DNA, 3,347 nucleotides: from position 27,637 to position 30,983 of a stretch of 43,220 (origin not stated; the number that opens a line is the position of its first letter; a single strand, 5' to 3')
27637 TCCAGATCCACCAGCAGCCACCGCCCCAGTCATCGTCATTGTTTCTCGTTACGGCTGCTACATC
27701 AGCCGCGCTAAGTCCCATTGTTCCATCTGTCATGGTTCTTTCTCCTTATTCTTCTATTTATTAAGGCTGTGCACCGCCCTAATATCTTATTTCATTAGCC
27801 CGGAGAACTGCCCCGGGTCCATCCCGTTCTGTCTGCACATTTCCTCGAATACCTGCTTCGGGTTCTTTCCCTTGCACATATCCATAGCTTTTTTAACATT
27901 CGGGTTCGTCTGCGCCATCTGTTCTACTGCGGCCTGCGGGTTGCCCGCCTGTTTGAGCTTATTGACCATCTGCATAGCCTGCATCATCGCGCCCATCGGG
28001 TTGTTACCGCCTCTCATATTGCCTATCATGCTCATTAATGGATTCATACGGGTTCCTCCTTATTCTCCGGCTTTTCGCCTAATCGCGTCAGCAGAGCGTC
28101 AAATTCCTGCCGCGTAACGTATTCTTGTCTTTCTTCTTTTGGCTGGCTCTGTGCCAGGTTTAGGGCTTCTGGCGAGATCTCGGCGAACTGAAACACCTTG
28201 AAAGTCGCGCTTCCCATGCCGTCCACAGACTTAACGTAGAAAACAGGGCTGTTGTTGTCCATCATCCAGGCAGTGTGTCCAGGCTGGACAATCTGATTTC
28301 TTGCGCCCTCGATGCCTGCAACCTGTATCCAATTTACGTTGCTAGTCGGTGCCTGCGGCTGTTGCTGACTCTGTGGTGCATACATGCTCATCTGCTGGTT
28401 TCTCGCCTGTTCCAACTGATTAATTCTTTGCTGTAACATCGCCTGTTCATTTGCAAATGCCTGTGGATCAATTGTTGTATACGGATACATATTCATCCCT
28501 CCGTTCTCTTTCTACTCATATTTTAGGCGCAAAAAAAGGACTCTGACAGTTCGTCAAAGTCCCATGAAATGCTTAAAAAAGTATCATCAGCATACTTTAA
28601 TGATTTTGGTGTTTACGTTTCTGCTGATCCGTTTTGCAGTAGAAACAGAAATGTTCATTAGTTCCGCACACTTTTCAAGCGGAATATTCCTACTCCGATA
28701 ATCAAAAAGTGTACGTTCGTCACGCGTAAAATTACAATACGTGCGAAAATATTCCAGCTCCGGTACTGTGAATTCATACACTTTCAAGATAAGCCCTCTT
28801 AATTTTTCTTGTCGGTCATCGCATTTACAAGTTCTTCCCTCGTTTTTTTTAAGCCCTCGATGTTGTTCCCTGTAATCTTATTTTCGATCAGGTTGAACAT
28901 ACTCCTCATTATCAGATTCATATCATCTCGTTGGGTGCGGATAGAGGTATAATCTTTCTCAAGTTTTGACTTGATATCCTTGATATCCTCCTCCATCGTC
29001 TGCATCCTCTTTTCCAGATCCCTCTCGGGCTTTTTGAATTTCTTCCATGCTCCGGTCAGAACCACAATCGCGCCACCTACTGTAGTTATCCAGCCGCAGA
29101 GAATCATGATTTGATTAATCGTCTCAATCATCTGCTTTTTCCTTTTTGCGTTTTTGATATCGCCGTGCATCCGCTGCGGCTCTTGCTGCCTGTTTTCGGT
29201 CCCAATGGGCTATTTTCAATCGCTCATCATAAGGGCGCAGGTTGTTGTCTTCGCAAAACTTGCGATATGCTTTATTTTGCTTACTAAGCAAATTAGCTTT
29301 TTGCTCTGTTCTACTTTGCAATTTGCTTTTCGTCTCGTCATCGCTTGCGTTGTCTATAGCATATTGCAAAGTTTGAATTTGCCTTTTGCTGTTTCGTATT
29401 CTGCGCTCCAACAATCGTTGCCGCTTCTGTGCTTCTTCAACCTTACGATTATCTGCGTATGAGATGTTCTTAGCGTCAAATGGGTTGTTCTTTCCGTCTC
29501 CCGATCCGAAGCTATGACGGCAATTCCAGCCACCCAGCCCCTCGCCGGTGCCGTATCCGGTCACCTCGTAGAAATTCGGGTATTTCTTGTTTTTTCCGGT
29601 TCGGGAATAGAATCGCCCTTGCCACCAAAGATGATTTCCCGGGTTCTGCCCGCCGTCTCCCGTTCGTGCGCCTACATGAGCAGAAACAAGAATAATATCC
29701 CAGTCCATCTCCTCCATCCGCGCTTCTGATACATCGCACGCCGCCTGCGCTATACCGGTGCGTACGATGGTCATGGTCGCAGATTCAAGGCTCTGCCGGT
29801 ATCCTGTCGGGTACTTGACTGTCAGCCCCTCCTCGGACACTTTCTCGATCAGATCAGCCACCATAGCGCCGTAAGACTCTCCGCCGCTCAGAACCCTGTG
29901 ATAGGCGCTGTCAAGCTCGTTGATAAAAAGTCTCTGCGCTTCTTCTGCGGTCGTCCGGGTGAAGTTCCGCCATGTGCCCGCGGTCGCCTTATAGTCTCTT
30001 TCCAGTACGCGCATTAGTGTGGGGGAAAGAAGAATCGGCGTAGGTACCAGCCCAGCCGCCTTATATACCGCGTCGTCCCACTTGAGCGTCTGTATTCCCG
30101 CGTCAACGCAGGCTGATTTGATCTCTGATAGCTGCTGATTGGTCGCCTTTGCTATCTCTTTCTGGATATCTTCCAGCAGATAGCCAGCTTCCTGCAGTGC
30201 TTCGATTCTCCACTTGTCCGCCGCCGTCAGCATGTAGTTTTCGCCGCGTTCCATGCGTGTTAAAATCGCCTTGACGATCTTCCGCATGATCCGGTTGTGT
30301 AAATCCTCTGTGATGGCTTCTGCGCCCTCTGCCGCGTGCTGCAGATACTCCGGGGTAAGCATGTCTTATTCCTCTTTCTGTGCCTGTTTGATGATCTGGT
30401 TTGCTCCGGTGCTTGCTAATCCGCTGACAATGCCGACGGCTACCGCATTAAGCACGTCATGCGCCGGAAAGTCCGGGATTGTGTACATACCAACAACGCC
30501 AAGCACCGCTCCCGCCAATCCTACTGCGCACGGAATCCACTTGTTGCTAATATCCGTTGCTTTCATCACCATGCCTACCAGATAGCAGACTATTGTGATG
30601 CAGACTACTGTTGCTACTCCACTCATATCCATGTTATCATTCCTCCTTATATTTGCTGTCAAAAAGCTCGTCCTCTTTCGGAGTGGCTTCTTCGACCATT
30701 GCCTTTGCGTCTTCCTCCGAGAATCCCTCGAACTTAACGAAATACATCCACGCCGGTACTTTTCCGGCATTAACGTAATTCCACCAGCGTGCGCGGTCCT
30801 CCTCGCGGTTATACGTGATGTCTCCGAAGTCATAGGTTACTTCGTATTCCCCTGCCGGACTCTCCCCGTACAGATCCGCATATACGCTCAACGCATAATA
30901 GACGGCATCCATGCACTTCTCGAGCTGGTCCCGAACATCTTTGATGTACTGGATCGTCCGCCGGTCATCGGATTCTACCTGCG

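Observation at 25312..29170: Nine-gene non-canonical island interrupting the head-morphogenesis module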

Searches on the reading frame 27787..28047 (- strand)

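Call 3: search_protein_families(library=pfam, proteins=[window:27787-28047:-], max_evalue=1)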
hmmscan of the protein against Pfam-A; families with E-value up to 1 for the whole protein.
window:27787-28047:- (86 aa): 2 families
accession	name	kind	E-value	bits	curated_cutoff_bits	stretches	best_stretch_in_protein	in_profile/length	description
PF23556.1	TPR_Vps41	-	0.015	14.9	27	1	30-85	264-319/333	Vps41 TPR-like region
PF03583.20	LIP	-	0.07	12.9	23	1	3-71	97-163/286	Secretory lipase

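Call 4: search_protein_families(library=phrogs, proteins=[window:27787-28047:-], max_evalue=1)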
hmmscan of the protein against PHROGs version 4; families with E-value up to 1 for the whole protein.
window:27787-28047:- (86 aa): 2 families
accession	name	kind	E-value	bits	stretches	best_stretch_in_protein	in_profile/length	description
phrog_8017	-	unknown function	0.064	14.3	1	10-45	36-71/111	-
phrog_17094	-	unknown function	0.22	12.5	1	58-73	25-40/45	-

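Call 32: search_protein_families(library=padloc, proteins=[window:27787-28047:-], max_evalue=0.1)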
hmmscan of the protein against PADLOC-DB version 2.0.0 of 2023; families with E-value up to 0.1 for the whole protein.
window:27787-28047:- (86 aa): 0 families

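Call 33: search_protein_families(library=ncbifam, proteins=[window:27787-28047:-], max_evalue=0.1)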
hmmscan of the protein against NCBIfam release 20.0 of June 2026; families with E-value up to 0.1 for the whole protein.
window:27787-28047:- (86 aa): 1 family
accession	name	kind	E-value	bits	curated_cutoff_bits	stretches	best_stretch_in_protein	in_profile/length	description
NF041418.1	MbpA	equivalog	0.019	14.8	90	0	41-70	53-82/93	mobilization protein MbpA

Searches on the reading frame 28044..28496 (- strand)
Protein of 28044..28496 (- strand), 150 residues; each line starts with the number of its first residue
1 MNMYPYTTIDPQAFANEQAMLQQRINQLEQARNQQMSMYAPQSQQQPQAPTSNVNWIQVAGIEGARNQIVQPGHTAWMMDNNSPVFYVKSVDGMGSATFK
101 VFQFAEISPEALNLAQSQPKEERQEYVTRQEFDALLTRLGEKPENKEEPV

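Call 3: search_protein_families(library=pfam, proteins=[window:28044-28496:-], max_evalue=1)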
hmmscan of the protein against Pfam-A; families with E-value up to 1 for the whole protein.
window:28044-28496:- (150 aa): 0 families

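Call 4: search_protein_families(library=phrogs, proteins=[window:28044-28496:-], max_evalue=1)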
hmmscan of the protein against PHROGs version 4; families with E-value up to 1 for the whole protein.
window:28044-28496:- (150 aa): 1 family
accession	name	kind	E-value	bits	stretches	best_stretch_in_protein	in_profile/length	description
phrog_21718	-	unknown function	8.4e-19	69.1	1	3-141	5-139/159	-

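Call 32: search_protein_families(library=padloc, proteins=[window:28044-28496:-], max_evalue=0.1)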
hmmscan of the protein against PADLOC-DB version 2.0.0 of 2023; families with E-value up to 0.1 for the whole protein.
window:28044-28496:- (150 aa): 0 families

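Call 33: search_protein_families(library=ncbifam, proteins=[window:28044-28496:-], max_evalue=0.1)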
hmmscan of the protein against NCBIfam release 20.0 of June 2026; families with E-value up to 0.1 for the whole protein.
window:28044-28496:- (150 aa): 2 families
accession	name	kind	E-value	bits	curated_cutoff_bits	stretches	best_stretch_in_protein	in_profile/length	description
NF041447.1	TrbC_conju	equivalog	0.0053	15.2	800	1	83-146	567-631/685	F-type conjugative transfer protein TrbC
NF011323.0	PRK14736.1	subfamily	0.082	12.9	145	0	53-133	19-95/133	F0F1 ATP synthase subunit epsilon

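Call 41: search_solved_structures(query=A4, max_evalue=10, show_alignments=2)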
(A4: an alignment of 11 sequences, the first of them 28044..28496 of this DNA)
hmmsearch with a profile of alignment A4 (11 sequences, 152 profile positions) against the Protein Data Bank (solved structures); distinct sequences matched with E-value up to 10: 3.
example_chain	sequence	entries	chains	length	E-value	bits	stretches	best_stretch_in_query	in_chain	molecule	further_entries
6yw5_GG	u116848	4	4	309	0.63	12.8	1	23-87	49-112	Ribosomal_S7 domain-containing protein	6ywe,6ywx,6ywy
4x8r_A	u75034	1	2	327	0.73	12.5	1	113-136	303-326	TRAP dicarboxylate transporter, DctP subunit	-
7x0i_A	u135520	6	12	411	0.74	12.5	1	56-141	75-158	CbpB | CpbB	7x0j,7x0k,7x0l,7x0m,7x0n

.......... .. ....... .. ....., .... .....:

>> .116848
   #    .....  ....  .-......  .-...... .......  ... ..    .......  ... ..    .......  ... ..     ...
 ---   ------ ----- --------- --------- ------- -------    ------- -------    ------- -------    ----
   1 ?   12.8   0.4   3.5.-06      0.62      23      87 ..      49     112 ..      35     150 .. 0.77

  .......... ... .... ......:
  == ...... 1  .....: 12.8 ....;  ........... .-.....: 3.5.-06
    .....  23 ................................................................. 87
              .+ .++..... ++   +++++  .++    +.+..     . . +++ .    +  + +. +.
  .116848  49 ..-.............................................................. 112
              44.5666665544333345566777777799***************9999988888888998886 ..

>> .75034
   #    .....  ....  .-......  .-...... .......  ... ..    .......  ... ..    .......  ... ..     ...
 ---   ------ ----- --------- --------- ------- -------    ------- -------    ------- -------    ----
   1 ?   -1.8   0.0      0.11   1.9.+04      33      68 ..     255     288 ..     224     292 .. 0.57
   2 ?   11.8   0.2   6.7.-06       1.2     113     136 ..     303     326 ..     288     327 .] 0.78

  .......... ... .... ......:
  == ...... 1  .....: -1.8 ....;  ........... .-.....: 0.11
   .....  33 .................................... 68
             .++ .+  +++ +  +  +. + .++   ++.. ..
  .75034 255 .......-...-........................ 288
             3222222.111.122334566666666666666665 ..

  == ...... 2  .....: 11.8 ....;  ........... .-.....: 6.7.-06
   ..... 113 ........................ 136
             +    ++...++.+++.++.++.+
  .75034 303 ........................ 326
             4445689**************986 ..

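Call 77: search_protein_families(library=pfam, alignment_id=A4, max_evalue=0.05)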
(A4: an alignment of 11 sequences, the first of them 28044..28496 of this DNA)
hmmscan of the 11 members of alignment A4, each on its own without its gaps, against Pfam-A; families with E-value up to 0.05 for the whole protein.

A. member 1, window:28044-28496:- (150 aa): 0 families

B. families by the number of members that match (of 11 scanned): 0 families

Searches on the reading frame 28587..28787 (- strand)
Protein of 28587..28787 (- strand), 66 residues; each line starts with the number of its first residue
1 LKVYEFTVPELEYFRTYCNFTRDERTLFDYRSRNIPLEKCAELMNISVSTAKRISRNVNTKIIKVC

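Call 3: search_protein_families(library=pfam, proteins=[window:28587-28787:-], max_evalue=1)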
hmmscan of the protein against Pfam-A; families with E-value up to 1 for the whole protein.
window:28587-28787:- (66 aa): 4 families
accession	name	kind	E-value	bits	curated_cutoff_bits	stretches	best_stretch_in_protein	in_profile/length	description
PF04967.18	HTH_10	-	0.033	14.5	23.1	1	29-64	19-53/53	HTH DNA binding domain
PF02042.20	RWP-RK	-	0.033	14.5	29.3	1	35-59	13-37/49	RWP-RK domain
PF05043.19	Mga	-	0.081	14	21.1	1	31-62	27-58/87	Mga helix-turn-helix domain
PF04545.22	Sigma70_r4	-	0.2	11.7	24.1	1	33-57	19-43/50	Sigma-70, region 4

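Call 4: search_protein_families(library=phrogs, proteins=[window:28587-28787:-], max_evalue=1)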
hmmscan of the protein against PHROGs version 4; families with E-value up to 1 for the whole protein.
window:28587-28787:- (66 aa): 2 families
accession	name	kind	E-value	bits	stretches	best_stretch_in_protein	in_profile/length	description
phrog_1190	-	transcription regulation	1.4e-05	25.9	1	18-63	110-156/167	RNA polymerase sigma factor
phrog_1740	-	transcription regulation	0.3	10.5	1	22-57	171-207/567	RNA polymerase sigma factor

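Call 32: search_protein_families(library=padloc, proteins=[window:28587-28787:-], max_evalue=0.1)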
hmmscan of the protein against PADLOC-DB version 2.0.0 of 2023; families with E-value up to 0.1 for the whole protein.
window:28587-28787:- (66 aa): 0 families

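Call 33: search_protein_families(library=ncbifam, proteins=[window:28587-28787:-], max_evalue=0.1)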
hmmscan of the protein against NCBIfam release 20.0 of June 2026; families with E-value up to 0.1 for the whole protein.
window:28587-28787:- (66 aa): 0 families

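Call 101: search_solved_structures(query=A11, max_evalue=10, show_alignments=1)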
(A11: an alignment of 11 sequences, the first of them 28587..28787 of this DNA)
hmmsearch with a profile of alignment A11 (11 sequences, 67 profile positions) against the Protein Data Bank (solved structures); distinct sequences matched with E-value up to 10: 71 (the best 60 are shown).
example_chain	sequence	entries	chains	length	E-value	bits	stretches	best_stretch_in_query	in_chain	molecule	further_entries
8vd6_A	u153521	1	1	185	5.1e-11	45.4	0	32-55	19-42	CAP REPEAT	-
4y13_A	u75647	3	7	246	2.7e-06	30.3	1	17-62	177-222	Transcriptional regulator of ftsQAZ gene cluster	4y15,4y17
4lfu_A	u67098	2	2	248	2.7e-06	30.2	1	17-62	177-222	Regulatory protein SdiA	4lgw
3kln_A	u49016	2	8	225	8.8e-05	25.4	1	17-62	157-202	Transcriptional regulator, LuxR family | Transcriptional regulator VpsT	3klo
8u3b_G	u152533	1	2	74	0.00015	24.6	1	19-61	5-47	Nitrate/nitrite response regulator protein NarL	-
7ve4_A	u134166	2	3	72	0.00015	24.6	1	20-59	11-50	DNA-binding response regulator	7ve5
1je8_A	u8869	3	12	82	0.00018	24.4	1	18-61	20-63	Nitrate/Nitrite Response Regulator Protein NARL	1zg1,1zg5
2rnj_A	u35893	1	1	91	0.00027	23.8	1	20-58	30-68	Response regulator protein vraR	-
7vim_A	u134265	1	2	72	0.00028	23.8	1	17-62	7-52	Protein EsrB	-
2jpc_A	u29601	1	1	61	0.00031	23.7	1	23-61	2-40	SsrB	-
7r3j_C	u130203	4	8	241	0.00034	23.5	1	19-63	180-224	Regulatory protein RhlR | RhlR protein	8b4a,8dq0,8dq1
7r3i_A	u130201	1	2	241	0.00042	23.2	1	19-63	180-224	PROSS optimized variant of RhlR with 61 mutations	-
2krf_A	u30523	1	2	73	0.00063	22.7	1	20-61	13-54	Transcriptional regulatory protein comA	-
3clo_A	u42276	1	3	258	0.0008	22.3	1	20-61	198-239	Transcriptional regulator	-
7r3e_A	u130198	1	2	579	0.00086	22.2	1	19-63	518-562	2-aminobenzoylacetyl-CoA thioesterase,Regulatory protein RhlR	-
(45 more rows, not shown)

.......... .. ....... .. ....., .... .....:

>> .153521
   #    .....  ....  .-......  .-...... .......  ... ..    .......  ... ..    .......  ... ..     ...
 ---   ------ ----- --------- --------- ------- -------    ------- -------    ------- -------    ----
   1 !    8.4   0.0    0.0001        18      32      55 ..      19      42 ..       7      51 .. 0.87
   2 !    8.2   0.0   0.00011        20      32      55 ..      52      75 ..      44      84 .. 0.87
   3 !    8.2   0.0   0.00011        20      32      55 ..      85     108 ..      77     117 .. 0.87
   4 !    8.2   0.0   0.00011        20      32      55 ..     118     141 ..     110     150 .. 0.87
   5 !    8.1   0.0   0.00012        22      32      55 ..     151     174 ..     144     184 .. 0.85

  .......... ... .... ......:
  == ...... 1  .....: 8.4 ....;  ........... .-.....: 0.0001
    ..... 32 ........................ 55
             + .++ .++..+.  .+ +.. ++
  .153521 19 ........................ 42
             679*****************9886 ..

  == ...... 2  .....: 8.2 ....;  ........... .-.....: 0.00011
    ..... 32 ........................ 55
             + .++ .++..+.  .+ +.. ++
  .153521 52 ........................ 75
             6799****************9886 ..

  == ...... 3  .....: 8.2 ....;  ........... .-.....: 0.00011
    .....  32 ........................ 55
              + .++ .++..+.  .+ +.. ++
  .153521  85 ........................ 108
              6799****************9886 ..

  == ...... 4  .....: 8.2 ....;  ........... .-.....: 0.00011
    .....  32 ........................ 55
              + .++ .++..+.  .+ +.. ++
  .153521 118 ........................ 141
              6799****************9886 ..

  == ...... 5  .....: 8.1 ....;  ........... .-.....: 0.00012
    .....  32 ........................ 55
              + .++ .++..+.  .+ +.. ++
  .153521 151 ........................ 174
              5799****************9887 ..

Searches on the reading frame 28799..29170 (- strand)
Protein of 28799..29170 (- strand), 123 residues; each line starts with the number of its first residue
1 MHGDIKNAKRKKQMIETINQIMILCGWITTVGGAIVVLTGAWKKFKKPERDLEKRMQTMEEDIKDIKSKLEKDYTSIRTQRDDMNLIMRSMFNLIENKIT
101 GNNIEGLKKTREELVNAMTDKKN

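Call 3: search_protein_families(library=pfam, proteins=[window:28799-29170:-], max_evalue=1)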
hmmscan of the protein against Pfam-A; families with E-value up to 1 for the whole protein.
window:28799-29170:- (123 aa): 4 families
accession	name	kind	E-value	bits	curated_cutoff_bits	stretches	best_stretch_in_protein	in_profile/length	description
PF10186.14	ATG14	-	0.035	13.6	33.2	1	30-113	52-134/347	Vacuolar sorting 38 and autophagy-related subunit 14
PF21408.2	MTR4-like_stalk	-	0.036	14.8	24.2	1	51-92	19-63/64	Exosome RNA helicase MTR4-like, stalk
PF16043.11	DUF4795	-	0.11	12.4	34.8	1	50-121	84-148/208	Domain of unknown function (DUF4795)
PF16740.10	SKA2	-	0.61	10.4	30.1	1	51-89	6-45/110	Spindle and kinetochore-associated protein 2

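Call 4: search_protein_families(library=phrogs, proteins=[window:28799-29170:-], max_evalue=1)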
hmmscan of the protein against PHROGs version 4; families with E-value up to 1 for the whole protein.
window:28799-29170:- (123 aa): 16 families
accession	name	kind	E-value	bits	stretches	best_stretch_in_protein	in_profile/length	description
phrog_1009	-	unknown function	9.3e-05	23.5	1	16-80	6-70/103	-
phrog_17237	-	unknown function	0.00014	22.9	1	28-84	6-60/83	-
phrog_736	-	unknown function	0.00037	21.6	1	13-93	4-95/112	-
phrog_6664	-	unknown function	0.0012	20.3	1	24-106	7-86/97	-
phrog_1296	-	lysis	0.0024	18.8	1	27-109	7-86/93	holin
phrog_3556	-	unknown function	0.0066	16.6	1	50-99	170-219/276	-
phrog_6235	-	unknown function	0.0092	17.2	1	7-80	66-139/147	-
phrog_1587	-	unknown function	0.012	17.2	1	12-68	2-58/109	-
phrog_1863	-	unknown function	0.017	16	1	22-88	5-71/97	-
phrog_6807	-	head and packaging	0.021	15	1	39-96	372-427/462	internal head protein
phrog_28886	-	unknown function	0.022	15.6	1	11-58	4-50/50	-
phrog_739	-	lysis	0.023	15.9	1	26-91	5-74/122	Rz-like spanin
phrog_404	-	tail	0.17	13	1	21-101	22-91/118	minor tail protein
phrog_12830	-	head and packaging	0.52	11.6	0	44-101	56-114/128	major head protein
phrog_26070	-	unknown function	0.57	11.5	1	18-68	7-55/65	-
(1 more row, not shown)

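Call 32: search_protein_families(library=padloc, proteins=[window:28799-29170:-], max_evalue=0.1)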
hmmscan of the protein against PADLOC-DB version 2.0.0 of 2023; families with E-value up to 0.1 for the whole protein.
window:28799-29170:- (123 aa): 2 families
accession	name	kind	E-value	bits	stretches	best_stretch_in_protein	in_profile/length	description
PDLC03863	LmuB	-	0.0016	15.2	1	42-117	364-440/610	-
PDLC03841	LeoBC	-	0.0017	15.5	1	24-114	479-587/601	-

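Call 33: search_protein_families(library=ncbifam, proteins=[window:28799-29170:-], max_evalue=0.1)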
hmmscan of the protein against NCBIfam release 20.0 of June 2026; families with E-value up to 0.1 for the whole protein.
window:28799-29170:- (123 aa): 2 families
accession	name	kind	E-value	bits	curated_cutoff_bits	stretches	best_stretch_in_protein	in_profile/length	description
NF033634.1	SLATT_1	domain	0.024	14.6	41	1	27-90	55-116/132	SLATT domain-containing protein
NF038196.1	ferrodoxin_EFR1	subfamily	0.092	12.8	75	0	10-99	83-173/242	EFR1 family ferrodoxin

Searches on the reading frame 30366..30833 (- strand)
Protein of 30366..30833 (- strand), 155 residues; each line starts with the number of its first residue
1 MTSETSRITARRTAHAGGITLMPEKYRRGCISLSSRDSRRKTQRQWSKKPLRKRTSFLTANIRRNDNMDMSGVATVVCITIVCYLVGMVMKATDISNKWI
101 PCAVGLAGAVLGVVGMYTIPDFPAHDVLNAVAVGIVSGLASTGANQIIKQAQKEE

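Call 22: search_protein_families(library=pfam, proteins=[window:30366-30833:-], max_evalue=0.01)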
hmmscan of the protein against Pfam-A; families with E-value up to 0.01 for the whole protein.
window:30366-30833:- (155 aa): 3 families
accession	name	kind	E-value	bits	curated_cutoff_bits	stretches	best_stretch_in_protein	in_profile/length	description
PF16079.10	Phage_holin_5_2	-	1.8e-23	83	29.2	1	79-150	1-75/76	Phage holin family Hol44, in holin superfamily V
PF06197.19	DUF998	-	0.0044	17.1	30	1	50-133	23-113/184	Protein of unknown function (DUF998)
PF19497.4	DUF6032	-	0.005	16.4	27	1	67-127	162-220/476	Family of unknown function (DUF6032)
